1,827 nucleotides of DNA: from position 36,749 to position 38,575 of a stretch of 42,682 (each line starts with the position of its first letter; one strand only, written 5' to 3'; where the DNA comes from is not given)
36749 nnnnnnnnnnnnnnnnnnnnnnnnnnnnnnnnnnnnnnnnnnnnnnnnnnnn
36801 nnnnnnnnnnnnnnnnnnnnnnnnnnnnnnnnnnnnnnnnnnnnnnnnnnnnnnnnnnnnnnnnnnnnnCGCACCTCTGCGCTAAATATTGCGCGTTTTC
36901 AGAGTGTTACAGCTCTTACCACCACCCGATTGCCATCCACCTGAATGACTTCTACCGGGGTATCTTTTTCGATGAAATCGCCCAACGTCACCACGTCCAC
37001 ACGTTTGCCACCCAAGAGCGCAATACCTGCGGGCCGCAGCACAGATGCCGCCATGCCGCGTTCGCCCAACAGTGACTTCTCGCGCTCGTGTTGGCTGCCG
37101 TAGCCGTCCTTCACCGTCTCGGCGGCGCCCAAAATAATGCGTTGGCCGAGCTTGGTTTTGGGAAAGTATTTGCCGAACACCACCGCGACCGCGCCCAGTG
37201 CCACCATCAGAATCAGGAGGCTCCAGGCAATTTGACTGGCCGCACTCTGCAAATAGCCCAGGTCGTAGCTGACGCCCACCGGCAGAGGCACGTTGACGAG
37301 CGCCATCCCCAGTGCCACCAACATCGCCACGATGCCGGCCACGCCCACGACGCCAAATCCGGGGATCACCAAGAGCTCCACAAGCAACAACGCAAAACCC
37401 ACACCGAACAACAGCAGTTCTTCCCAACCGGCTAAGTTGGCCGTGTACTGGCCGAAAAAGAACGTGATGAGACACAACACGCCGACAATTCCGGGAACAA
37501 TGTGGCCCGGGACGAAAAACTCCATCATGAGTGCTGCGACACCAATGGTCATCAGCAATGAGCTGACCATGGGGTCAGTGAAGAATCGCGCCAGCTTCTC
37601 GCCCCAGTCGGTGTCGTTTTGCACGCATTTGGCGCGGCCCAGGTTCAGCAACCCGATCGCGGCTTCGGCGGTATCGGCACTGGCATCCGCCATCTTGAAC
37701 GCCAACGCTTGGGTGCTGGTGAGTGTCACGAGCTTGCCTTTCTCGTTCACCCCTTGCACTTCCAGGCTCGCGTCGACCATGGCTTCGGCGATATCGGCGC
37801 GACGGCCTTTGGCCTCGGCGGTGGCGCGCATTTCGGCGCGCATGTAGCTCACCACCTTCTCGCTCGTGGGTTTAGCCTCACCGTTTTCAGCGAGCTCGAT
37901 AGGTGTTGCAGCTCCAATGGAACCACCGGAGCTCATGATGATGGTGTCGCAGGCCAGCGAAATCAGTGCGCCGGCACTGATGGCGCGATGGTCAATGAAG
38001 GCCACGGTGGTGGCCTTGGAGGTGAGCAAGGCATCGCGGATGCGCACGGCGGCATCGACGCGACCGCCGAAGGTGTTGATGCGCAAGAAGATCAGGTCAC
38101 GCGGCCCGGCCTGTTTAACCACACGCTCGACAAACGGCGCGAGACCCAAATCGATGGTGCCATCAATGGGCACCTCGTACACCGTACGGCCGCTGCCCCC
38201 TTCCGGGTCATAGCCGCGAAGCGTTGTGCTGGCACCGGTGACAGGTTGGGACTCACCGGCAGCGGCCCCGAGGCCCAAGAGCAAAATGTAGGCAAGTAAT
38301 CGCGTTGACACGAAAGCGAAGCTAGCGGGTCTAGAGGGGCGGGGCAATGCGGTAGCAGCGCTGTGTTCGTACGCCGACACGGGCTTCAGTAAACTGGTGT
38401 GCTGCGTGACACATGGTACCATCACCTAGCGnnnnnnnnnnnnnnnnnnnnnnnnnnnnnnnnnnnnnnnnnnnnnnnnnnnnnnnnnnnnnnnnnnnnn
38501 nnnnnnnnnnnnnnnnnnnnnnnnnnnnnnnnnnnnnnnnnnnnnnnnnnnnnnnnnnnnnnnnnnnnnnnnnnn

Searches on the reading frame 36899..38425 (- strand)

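Call 50: search_protein_families(library=pfam, proteins=[window:36899-38425:-], max_evalue=0.001)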
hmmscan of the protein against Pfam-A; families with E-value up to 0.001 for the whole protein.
window:36899-38425:- (508 aa): 5 families
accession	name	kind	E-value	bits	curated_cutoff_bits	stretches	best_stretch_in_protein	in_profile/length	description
PF25145.1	NfeD1b_N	-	5.4e-43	147.2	40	1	81-266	1-185/189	NfeD1b, N-terminal domain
PF24961.1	NfeD_membrane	-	1.7e-25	89.8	26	1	287-416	2-116/119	NfeD integral membrane domain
PF01957.25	NfeD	-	1.6e-11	44.7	29.1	1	450-504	2-56/57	NfeD-like C-terminal, partner-binding domain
PF01972.22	SDH_protease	-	1.8e-09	37.5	31.3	1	99-175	81-157/286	ClpP-like SDH-type serine proteinase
PF00574.28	CLP_protease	-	0.0003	21.2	20.2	1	106-160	43-97/182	Clp protease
